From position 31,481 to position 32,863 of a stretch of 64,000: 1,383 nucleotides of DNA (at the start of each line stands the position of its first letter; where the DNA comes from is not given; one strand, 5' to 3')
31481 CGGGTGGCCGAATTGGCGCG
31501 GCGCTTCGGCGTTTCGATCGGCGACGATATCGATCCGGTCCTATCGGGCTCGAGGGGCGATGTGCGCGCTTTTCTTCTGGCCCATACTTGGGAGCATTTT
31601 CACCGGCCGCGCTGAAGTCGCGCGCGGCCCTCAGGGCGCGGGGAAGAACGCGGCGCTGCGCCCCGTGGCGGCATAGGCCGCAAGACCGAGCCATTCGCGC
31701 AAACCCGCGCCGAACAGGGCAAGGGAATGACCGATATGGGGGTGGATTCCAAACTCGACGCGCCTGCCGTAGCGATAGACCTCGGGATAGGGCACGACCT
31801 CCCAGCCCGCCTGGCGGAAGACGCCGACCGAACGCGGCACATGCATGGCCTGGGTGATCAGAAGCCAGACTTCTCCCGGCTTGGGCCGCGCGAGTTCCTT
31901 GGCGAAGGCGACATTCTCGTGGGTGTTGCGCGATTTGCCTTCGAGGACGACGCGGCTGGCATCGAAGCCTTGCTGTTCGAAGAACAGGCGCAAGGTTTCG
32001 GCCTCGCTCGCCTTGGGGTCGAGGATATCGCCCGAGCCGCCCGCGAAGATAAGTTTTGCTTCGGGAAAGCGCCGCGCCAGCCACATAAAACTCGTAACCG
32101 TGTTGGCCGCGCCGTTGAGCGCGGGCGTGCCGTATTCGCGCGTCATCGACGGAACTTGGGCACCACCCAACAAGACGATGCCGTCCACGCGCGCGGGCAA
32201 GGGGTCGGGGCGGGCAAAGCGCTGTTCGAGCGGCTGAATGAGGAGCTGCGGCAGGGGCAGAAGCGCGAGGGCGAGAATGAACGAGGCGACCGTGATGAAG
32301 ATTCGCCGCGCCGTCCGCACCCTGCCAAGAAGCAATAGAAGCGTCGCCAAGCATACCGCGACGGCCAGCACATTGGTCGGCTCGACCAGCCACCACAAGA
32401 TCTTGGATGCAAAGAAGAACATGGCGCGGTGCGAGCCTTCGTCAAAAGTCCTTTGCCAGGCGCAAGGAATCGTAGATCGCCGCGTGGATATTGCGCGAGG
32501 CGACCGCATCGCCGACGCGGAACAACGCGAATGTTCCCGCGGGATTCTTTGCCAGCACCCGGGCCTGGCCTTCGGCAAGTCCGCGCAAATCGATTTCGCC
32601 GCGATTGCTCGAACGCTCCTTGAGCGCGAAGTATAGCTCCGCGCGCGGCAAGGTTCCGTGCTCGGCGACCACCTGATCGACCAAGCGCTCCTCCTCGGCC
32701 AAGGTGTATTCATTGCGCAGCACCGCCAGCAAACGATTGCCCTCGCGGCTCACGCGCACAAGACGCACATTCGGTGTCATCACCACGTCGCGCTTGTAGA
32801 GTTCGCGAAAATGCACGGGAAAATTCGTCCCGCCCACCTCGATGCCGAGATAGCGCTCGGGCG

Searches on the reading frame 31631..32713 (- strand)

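Call 63: search_protein_families(library=pfam, proteins=[window:31631-32713:-], max_evalue=0.001)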
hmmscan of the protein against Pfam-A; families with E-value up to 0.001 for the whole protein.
window:31631-32713:- (360 aa): 1 family
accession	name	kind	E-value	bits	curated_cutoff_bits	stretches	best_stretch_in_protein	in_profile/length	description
PF02698.23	DUF218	-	4e-22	79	27.6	1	177-343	1-133/133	DUF218 domain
